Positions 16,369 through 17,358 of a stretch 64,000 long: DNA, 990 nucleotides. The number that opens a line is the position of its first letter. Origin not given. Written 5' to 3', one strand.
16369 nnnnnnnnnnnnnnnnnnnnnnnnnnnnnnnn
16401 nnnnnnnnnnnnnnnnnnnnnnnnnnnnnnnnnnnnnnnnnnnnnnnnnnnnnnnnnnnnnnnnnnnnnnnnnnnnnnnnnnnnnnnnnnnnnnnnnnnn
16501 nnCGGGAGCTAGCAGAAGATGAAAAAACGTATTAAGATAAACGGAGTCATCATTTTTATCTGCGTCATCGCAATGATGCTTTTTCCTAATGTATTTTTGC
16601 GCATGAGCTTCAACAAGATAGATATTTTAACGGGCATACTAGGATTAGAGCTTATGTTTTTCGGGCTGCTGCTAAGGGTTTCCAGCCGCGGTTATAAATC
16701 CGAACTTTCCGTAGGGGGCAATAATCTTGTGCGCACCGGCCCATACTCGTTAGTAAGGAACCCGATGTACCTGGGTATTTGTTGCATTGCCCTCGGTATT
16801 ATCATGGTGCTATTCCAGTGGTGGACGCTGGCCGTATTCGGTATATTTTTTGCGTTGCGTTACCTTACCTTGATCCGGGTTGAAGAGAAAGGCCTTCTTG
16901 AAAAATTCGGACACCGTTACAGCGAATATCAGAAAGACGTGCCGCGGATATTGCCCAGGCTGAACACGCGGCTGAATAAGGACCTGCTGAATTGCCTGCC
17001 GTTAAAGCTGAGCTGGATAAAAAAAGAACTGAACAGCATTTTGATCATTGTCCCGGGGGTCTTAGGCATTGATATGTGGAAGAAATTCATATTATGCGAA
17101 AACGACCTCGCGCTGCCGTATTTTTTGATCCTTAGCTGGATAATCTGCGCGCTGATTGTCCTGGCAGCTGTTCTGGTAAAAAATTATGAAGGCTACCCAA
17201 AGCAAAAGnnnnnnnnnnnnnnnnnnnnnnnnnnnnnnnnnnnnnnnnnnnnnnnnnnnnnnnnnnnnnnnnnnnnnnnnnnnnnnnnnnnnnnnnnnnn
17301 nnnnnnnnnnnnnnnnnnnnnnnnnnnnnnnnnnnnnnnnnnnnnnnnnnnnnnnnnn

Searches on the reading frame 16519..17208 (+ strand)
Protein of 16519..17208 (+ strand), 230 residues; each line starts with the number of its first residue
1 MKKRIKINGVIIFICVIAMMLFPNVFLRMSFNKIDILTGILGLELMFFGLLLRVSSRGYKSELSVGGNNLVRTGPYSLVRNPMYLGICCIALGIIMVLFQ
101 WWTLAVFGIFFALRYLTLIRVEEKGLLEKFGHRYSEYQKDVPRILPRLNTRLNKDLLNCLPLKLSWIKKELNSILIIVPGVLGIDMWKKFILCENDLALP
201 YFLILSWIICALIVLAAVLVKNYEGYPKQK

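Call 45: find_encoding_contigs(protein=window:16519-17208:+, flank=3000, max_places=10)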
Protein window:16519-17208:+ (230 aa): 3 contigs read that carry it; 2 places shown.
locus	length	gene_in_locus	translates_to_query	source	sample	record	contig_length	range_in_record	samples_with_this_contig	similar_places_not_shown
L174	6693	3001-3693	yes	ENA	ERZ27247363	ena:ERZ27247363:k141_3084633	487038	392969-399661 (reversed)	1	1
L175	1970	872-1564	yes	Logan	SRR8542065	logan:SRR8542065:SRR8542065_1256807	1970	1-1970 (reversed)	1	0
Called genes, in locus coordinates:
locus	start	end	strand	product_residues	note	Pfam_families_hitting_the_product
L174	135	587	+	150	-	PF02481:DNA_processg_A (faint), PF18306:LDcluster4, PF03641:Lysine_decarbox (weak)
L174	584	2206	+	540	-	PF25596:CPSase_L_D1, PF02655:ATP-grasp_3 (weak), PF02786:CPSase_L_D2, PF02222:ATP-grasp (weak), PF07478:Dala_Dala_lig_C, PF15632:ATPgrasp_Ter, PF02142:MGS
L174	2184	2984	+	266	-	PF01149:Fapy_DNA_glyco, PF05833:NFACT_N (weak), PF06831:H2TH, PF06827:zf-FPG_IleRS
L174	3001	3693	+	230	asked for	PF04191:PEMT, PF04140:ICMT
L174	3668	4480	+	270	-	PF00175:NAD_binding_1, PF10418:DHODB_Fe-S_bind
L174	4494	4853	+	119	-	PF01925:TauE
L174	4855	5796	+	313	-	PF01180:DHO_dh, PF01207:Dus (faint)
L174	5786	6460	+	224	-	PF00215:OMPdecase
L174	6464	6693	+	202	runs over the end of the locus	PF01991:vATP-synt_E (weak)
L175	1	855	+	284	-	?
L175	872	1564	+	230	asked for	PF04191:PEMT, PF04140:ICMT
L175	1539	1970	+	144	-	?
